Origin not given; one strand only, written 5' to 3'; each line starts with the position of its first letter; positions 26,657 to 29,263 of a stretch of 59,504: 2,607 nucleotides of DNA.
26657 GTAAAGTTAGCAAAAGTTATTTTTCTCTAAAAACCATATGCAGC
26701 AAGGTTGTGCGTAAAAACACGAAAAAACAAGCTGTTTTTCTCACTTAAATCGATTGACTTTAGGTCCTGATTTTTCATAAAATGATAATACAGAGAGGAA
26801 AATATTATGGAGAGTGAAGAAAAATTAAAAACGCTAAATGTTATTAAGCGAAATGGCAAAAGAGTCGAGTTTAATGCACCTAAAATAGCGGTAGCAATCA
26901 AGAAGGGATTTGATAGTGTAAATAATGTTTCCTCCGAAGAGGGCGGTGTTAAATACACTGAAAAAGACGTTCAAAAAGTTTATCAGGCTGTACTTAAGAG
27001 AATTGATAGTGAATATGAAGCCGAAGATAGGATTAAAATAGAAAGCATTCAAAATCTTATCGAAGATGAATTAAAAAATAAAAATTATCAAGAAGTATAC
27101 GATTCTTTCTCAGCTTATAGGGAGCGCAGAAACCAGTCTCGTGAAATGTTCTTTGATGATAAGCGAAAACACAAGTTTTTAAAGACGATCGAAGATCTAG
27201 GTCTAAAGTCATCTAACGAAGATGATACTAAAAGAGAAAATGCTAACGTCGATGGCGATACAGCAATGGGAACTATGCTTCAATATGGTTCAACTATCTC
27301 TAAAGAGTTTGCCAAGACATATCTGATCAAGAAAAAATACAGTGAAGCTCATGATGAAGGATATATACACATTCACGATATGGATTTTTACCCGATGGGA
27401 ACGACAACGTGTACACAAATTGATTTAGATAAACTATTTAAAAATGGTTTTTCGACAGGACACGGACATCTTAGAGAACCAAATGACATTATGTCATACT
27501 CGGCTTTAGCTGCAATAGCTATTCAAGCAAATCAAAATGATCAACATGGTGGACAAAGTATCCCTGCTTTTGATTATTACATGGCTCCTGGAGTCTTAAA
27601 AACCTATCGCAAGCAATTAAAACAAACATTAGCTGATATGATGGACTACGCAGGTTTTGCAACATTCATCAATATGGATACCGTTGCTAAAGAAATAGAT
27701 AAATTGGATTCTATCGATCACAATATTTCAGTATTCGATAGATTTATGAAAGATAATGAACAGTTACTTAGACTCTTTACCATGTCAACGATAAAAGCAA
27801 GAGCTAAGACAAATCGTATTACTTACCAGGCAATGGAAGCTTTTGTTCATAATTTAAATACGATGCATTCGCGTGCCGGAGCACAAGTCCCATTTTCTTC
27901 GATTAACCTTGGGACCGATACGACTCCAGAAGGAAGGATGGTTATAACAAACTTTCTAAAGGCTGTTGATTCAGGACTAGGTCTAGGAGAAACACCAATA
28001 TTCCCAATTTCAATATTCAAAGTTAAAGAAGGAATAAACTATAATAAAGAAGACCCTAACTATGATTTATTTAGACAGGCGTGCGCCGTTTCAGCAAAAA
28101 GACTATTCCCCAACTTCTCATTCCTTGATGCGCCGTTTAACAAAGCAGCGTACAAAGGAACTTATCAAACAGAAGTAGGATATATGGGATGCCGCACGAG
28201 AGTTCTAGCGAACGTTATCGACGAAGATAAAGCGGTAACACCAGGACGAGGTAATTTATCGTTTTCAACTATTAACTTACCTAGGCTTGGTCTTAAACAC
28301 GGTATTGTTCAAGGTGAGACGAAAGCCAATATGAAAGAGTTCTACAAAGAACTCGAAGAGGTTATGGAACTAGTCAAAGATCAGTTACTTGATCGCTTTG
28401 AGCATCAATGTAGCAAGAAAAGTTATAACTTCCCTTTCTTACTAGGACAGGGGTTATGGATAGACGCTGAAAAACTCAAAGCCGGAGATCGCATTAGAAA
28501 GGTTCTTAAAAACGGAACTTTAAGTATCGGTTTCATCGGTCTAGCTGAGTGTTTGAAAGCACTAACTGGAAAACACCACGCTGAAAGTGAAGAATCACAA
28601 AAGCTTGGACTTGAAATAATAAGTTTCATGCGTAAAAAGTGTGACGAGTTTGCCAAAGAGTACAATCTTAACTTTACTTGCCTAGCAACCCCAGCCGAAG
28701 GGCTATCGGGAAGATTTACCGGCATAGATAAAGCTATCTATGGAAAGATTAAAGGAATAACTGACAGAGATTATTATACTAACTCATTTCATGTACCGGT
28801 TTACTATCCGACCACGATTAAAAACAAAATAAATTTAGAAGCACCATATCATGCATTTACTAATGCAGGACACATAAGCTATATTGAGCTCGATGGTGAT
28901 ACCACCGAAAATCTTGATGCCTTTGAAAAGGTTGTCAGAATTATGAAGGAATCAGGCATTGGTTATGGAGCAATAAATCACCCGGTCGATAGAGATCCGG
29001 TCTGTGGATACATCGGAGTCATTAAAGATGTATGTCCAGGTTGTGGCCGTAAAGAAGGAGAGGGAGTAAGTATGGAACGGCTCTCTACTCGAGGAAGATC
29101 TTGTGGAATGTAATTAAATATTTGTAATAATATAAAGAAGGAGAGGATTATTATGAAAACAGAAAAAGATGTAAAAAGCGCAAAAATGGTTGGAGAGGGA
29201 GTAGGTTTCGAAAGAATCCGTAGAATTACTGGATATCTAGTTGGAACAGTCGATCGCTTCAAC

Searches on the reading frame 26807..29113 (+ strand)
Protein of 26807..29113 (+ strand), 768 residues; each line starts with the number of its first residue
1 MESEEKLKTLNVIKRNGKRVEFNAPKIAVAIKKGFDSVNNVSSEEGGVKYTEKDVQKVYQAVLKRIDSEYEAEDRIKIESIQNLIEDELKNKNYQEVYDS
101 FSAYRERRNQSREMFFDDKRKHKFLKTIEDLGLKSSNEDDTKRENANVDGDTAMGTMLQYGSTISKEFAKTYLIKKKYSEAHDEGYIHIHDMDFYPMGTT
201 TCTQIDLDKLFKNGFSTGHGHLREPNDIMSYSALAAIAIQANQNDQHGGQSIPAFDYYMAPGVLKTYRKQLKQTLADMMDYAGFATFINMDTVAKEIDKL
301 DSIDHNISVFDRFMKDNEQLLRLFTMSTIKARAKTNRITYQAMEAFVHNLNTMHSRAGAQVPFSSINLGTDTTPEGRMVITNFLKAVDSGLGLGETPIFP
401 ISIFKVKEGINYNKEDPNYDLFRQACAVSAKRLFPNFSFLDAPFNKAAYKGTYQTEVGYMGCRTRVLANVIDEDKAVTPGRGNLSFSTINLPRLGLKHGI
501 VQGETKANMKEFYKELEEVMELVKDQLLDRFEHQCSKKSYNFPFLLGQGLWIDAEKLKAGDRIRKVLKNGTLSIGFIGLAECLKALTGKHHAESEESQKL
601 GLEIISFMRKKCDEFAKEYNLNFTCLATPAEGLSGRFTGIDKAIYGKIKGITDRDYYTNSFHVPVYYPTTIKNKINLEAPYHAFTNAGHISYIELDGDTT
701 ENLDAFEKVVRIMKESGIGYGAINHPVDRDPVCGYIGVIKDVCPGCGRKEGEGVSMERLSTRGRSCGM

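Call 13: search_protein_families(library=pfam, proteins=[window:26807-29113:+], max_evalue=0.001)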
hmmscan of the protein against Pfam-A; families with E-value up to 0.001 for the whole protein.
window:26807-29113:+ (768 aa): 2 families
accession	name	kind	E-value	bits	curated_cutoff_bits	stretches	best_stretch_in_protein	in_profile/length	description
PF13597.11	NRDD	-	1.3e-187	625.3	26.2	1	144-751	1-532/562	Anaerobic ribonucleoside-triphosphate reductase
PF03477.21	ATP-cone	-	1.3e-13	51.8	25.8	1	11-109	2-87/88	ATP cone domain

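Call 25: list_cluster_members(proteins=[window:26807-29113:+, window:52594-53988:+, window:35996-37603:+, window:40542-41081:+, window:684-2591:+])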
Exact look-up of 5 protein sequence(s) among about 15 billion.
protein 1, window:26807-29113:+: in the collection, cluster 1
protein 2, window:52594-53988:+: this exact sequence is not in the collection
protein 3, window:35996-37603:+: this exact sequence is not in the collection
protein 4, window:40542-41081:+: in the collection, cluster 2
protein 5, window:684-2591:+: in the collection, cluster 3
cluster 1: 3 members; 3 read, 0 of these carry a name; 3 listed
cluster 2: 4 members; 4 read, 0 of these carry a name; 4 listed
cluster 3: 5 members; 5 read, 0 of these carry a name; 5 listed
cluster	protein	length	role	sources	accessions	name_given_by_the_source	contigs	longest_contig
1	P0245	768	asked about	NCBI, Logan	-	-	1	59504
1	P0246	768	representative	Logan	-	-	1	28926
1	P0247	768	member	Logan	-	-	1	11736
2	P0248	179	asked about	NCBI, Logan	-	-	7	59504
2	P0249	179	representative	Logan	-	-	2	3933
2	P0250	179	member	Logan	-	-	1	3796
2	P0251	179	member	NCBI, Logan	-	-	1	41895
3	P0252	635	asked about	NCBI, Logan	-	-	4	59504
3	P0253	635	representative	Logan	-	-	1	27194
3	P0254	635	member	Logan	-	-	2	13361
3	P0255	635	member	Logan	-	-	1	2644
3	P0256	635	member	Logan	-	-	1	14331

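Call 27: find_encoding_contigs(protein=P0251, flank=10000, max_places=10)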
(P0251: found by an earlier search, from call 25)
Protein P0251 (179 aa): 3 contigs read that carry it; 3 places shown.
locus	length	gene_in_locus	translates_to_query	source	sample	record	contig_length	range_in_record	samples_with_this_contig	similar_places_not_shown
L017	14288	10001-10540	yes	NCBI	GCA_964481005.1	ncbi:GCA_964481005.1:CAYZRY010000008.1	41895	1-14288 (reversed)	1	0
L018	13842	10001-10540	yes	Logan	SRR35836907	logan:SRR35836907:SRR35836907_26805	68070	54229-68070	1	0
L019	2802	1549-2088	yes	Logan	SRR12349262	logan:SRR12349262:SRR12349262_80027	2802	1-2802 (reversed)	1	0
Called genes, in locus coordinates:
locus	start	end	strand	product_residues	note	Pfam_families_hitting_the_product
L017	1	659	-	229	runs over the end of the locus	-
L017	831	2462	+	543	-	PF04203:Sortase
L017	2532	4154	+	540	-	-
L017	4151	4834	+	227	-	-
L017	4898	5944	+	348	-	-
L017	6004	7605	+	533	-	PF02463:SMC_N (faint), PF00005:ABC_tran, PF13304:AAA_21 (faint), PF12848:ABC_tran_Xtn, PF00005:ABC_tran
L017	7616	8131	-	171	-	PF18955:DUF5698, PF10035:DUF2179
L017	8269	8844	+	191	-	PF09335:VTT_dom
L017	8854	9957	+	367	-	PF02646:RmuC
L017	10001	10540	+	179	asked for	PF00210:Ferritin (faint), PF02915:Rubrerythrin, PF21349:RUBY_RBDX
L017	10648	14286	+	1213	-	?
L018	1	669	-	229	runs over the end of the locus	-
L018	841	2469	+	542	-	PF04203:Sortase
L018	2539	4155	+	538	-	-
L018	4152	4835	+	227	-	-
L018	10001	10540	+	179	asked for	PF00210:Ferritin (faint), PF02915:Rubrerythrin, PF21349:RUBY_RBDX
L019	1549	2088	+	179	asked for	PF00210:Ferritin (faint), PF02915:Rubrerythrin, PF21349:RUBY_RBDX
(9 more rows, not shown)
